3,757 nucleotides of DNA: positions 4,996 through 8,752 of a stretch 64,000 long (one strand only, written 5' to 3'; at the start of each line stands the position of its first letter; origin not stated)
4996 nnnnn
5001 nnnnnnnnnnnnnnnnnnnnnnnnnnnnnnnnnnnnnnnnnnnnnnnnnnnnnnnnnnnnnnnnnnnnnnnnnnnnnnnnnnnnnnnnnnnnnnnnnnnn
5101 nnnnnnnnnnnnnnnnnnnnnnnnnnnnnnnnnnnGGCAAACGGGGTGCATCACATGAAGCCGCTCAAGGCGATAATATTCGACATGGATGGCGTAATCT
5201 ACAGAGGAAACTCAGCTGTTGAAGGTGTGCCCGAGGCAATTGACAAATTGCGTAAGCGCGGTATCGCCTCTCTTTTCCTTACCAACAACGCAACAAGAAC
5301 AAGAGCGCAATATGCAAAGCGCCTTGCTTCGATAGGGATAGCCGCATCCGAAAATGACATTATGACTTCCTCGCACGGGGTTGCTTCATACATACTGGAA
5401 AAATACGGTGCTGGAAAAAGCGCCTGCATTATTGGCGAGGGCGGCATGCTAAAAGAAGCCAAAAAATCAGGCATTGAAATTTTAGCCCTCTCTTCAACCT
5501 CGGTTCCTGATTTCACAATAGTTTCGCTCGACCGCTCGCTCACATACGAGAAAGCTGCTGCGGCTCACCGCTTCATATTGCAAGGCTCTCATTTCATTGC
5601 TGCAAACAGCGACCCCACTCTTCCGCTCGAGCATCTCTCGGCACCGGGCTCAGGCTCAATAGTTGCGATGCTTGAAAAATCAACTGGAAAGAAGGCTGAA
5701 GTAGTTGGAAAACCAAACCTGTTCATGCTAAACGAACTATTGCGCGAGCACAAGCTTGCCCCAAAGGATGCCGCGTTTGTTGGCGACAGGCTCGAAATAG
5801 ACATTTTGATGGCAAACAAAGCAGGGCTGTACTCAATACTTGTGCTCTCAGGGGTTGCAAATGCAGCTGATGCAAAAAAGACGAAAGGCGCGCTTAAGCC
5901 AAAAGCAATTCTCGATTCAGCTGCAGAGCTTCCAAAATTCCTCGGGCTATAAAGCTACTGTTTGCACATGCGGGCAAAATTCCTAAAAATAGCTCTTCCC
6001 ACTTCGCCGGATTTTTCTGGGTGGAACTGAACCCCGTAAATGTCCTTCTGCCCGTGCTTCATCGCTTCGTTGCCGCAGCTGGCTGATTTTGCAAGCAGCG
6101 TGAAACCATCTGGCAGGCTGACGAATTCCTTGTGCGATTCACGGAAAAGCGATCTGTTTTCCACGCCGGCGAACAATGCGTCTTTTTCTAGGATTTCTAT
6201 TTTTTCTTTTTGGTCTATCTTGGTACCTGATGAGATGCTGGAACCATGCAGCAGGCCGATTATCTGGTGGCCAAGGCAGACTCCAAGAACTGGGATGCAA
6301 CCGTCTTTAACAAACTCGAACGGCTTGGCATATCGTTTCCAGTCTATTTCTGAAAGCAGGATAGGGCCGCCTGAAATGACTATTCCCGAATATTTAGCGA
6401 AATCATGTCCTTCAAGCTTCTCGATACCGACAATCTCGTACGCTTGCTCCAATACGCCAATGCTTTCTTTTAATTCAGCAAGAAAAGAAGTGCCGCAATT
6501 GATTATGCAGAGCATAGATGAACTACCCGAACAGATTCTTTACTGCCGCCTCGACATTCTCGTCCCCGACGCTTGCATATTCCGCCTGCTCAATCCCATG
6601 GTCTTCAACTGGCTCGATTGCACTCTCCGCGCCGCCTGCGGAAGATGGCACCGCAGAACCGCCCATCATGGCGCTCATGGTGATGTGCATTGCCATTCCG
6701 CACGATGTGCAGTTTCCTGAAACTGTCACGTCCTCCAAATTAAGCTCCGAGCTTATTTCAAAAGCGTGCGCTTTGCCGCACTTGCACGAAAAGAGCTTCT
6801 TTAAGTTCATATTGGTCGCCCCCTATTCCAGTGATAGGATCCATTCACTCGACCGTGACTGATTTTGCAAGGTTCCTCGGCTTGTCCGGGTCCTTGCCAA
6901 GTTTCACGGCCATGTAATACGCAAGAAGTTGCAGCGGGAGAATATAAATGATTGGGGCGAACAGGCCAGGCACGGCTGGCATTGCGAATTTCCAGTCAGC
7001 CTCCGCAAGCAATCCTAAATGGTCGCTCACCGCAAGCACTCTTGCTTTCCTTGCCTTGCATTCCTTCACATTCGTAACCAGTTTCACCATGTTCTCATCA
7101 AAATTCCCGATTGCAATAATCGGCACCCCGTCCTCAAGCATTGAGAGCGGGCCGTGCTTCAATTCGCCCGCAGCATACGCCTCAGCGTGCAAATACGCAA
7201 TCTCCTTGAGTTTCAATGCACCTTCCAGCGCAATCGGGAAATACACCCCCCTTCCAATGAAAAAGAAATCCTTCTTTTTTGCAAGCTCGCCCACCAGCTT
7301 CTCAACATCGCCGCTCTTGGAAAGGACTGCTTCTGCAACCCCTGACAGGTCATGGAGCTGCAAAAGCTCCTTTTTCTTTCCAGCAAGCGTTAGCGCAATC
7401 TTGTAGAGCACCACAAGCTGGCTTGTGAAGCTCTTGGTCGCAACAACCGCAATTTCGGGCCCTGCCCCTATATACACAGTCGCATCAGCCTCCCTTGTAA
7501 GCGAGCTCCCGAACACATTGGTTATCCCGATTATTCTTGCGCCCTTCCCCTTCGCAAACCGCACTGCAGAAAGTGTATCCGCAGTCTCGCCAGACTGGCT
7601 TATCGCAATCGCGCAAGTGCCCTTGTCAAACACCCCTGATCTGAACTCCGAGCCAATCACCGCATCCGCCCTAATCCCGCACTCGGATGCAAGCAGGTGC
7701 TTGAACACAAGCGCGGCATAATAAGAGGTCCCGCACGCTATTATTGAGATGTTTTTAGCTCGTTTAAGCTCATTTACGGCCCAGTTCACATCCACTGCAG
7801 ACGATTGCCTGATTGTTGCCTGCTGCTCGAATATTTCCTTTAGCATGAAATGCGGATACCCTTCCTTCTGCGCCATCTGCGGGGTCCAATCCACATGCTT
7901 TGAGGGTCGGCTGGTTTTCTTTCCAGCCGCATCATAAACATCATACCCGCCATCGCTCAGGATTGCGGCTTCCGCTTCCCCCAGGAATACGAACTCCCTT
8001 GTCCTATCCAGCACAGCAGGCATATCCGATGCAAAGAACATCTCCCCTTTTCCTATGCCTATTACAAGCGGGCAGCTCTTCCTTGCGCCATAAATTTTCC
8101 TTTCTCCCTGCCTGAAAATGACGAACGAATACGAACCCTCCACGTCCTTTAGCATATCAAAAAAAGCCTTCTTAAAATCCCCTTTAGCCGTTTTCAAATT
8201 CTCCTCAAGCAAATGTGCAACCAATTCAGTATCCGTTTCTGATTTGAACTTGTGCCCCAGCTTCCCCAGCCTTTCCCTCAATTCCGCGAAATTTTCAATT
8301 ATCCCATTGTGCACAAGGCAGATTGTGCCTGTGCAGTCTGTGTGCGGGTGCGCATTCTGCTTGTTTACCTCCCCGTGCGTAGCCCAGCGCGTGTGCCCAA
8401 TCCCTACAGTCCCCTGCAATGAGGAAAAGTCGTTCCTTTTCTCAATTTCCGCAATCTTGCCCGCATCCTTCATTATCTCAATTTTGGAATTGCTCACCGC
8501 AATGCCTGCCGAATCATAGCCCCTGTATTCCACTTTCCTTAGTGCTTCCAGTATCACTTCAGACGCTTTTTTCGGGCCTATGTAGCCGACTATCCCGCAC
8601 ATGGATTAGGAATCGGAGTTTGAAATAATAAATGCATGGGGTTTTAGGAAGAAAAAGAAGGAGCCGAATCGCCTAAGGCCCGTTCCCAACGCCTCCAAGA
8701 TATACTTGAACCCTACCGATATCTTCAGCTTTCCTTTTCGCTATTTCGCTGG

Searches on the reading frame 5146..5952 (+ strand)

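Call 78: search_protein_families(library=pfam, proteins=[window:5146-5952:+], max_evalue=0.001)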
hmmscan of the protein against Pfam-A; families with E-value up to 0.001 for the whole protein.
window:5146-5952:+ (268 aa): 5 families
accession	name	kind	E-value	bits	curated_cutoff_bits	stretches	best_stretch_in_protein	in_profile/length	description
PF13344.12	Hydrolase_6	-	9.2e-28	96.7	27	1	10-111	1-101/101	Haloacid dehalogenase-like hydrolase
PF13242.12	Hydrolase_like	-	2.9e-18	66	22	1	187-262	2-75/75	HAD-hyrolase-like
PF00702.32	Hydrolase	-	8.7e-16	59.3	26.4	1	8-227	2-191/191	haloacid dehalogenase-like hydrolase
PF13419.12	HAD_2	-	1.7e-08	35.2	23.8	1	186-233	132-178/178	Haloacid dehalogenase-like hydrolase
PF09419.16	PGP_phosphatase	-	5e-06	26.7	20.4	1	205-237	135-167/168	Mitochondrial PGP phosphatase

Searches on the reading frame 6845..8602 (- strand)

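Call 24: search_protein_families(library=pfam, proteins=[window:6845-8602:-], max_evalue=0.001)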
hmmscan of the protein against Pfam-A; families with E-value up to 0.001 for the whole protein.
window:6845-8602:- (585 aa): 4 families
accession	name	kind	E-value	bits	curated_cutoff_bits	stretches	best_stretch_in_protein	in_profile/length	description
PF01380.27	SIS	-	2e-50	170.4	25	2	279-400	2-126/131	SIS domain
PF13522.11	GATase_6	-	2.8e-20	73.1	27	1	63-193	9-130/130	Glutamine amidotransferase domain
PF13537.11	GATase_7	-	3.8e-18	66.1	25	1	80-198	9-122/123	Glutamine amidotransferase domain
PF13230.11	GATase_4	-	0.0002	20.8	23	1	49-141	59-146/272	Glutamine amidotransferases class-II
